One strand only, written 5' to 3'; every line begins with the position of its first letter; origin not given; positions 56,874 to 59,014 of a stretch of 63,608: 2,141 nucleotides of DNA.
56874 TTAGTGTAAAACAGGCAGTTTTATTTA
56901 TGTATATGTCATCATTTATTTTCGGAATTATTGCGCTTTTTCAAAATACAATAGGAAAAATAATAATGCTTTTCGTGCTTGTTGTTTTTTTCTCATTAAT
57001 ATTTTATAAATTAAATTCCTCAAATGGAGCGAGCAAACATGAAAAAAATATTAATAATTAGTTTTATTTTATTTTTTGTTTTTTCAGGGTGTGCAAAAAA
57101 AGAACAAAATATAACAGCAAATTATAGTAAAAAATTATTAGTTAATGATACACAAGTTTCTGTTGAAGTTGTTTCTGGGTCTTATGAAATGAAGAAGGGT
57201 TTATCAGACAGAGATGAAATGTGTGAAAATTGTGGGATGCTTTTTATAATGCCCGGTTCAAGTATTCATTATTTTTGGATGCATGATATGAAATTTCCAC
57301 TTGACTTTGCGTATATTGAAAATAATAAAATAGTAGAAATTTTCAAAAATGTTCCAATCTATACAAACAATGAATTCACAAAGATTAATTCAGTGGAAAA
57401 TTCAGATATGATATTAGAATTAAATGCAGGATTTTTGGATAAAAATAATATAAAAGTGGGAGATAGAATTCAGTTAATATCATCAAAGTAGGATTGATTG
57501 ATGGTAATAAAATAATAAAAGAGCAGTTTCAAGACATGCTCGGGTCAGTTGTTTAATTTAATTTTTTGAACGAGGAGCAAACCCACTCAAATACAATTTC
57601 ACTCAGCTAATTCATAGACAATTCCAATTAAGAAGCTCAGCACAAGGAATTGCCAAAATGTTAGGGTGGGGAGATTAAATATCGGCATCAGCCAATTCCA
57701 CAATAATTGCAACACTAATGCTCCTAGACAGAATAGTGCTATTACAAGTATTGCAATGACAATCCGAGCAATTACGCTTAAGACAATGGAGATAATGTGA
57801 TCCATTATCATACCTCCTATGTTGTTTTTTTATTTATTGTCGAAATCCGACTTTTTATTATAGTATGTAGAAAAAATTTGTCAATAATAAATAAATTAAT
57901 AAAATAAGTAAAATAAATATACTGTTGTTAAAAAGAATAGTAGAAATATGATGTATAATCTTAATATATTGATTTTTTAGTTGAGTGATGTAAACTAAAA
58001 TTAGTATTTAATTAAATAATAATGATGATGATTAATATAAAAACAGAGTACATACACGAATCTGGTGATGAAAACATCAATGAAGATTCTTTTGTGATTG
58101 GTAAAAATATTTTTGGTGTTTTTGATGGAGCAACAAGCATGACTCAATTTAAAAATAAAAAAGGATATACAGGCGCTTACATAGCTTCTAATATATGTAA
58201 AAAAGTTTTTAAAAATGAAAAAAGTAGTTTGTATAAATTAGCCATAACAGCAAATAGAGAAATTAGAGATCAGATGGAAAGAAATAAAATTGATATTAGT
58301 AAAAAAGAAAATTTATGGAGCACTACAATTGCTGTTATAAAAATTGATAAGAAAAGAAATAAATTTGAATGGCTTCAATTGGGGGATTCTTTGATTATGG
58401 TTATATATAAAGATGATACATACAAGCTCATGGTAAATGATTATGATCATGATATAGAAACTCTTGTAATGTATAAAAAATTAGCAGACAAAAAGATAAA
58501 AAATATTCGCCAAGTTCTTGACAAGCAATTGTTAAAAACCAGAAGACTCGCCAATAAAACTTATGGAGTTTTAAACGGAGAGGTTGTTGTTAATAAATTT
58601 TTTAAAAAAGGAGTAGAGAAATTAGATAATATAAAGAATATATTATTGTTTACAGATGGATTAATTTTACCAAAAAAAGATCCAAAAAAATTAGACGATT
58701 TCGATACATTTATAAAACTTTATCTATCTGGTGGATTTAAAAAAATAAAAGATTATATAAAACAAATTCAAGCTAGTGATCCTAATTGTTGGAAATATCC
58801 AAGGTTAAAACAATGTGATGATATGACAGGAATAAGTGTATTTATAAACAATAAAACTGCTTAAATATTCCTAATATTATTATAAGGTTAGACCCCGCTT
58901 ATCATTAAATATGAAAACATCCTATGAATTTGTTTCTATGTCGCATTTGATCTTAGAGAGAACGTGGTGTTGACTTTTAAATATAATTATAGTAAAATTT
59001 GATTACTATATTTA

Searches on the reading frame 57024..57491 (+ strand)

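Call 79: search_protein_families(library=pfam, proteins=[window:57024-57491:+], max_evalue=0.001)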
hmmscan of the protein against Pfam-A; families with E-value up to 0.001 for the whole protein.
window:57024-57491:+ (155 aa): 1 family
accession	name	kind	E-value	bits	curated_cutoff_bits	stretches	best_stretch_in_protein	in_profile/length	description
PF02643.20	DUF192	-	4.7e-25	88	27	1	45-150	1-95/96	Uncharacterized ACR, COG1430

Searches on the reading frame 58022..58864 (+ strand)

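Call 79: search_protein_families(library=pfam, proteins=[window:58022-58864:+], max_evalue=0.001)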
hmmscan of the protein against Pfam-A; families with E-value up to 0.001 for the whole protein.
window:58022-58864:+ (280 aa): 1 family
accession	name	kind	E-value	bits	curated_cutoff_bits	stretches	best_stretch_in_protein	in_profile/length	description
PF13672.11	PP2C_2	-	5.4e-09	36.3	24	1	29-229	25-186/209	Protein phosphatase 2C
